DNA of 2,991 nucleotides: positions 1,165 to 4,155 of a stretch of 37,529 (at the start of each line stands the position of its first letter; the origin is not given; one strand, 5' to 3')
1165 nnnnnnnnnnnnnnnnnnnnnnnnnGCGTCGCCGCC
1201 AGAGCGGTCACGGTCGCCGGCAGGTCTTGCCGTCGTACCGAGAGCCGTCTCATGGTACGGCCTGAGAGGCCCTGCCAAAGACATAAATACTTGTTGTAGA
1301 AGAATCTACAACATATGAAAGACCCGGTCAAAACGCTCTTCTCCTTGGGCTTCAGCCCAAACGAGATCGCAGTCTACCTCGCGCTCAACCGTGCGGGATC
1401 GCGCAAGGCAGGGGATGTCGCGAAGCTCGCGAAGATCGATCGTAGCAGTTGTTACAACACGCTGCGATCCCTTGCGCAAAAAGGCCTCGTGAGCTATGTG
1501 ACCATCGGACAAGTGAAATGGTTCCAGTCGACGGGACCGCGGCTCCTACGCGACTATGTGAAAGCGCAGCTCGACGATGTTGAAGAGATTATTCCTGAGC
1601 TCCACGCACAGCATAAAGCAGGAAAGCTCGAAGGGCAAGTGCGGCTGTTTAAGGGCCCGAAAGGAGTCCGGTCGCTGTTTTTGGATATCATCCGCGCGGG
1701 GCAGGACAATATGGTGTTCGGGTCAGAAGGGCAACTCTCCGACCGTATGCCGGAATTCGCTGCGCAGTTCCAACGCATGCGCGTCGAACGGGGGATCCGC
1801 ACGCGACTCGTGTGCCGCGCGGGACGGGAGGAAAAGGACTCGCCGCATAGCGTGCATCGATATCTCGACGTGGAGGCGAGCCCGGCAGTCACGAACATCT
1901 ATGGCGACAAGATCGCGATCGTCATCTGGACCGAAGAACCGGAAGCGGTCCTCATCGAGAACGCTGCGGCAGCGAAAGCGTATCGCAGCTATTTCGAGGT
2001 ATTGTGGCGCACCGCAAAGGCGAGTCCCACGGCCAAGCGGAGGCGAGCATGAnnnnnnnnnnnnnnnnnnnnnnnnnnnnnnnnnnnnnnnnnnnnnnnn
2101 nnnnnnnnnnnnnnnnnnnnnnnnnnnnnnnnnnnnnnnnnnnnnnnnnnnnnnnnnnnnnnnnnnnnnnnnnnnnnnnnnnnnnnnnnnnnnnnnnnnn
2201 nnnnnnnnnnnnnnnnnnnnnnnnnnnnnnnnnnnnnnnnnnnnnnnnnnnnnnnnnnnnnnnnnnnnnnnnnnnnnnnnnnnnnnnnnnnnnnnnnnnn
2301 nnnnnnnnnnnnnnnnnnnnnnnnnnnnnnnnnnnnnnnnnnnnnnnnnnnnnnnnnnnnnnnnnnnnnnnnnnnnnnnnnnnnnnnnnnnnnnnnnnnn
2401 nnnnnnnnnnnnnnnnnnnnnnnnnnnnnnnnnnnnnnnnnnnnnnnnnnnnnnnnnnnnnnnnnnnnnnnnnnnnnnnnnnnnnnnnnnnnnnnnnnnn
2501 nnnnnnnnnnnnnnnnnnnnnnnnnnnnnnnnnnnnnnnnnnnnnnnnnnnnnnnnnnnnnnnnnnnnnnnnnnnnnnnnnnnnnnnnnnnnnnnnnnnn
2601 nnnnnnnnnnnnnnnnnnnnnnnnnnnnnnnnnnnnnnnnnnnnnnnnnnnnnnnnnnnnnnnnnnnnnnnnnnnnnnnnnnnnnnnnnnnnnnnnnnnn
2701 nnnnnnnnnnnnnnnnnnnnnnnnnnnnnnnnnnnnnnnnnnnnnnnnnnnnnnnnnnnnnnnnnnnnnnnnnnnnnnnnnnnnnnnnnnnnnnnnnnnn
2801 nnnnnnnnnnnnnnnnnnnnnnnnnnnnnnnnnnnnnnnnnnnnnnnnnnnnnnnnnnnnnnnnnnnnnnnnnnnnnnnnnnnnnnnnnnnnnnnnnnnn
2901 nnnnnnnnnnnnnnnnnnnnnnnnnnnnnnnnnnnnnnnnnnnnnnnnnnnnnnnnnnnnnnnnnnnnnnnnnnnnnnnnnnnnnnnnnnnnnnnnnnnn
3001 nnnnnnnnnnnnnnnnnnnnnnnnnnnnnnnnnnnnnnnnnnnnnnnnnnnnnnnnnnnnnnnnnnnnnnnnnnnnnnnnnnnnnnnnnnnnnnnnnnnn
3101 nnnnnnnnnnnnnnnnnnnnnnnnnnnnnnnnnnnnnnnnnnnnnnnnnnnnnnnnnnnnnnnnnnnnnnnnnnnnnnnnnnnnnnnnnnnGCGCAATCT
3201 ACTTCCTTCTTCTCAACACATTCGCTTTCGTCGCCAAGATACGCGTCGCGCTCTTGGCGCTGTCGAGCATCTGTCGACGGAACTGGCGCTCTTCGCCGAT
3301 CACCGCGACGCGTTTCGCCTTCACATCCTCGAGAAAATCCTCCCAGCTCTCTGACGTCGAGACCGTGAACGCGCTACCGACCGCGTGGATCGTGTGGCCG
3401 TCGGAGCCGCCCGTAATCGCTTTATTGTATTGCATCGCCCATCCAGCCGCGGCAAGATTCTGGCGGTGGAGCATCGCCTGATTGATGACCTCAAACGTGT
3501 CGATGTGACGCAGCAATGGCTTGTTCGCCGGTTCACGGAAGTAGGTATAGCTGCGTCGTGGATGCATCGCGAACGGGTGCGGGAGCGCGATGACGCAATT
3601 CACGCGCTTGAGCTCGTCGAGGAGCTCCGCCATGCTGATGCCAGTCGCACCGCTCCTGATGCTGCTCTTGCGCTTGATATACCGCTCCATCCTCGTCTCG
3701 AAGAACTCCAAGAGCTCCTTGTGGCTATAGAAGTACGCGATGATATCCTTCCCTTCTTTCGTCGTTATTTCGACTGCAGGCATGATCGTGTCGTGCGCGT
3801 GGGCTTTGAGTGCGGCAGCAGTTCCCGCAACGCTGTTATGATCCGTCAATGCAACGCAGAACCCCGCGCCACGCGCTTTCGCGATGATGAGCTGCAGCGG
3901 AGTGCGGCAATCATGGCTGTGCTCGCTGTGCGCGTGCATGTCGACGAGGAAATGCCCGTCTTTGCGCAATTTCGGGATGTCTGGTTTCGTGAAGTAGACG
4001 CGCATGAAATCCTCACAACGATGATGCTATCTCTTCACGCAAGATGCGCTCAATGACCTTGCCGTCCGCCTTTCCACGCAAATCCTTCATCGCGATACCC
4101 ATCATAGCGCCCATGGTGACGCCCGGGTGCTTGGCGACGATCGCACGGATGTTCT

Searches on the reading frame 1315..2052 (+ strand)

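Call 16: search_protein_families(library=pfam, proteins=[window:1315-2052:+], max_evalue=0.001)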
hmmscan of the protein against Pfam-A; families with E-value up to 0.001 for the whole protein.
window:1315-2052:+ (245 aa): 1 family
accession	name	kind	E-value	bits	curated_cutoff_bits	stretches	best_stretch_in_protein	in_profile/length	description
PF01978.25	TrmB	-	5e-13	49.1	25.6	1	10-61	3-54/68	Sugar-specific transcriptional regulator TrmB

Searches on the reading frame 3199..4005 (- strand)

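Call 16: search_protein_families(library=pfam, proteins=[window:3199-4005:-], max_evalue=0.001)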
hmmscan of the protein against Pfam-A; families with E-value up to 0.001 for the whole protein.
window:3199-4005:- (268 aa): 2 families
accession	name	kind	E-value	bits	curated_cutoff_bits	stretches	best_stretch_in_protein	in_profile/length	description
PF13263.12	PHP_C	-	2.2e-11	43.6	21.3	1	181-233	2-56/56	PHP-associated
PF02811.25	PHP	-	8.9e-05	23.3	26.4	1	22-74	1-55/164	PHP domain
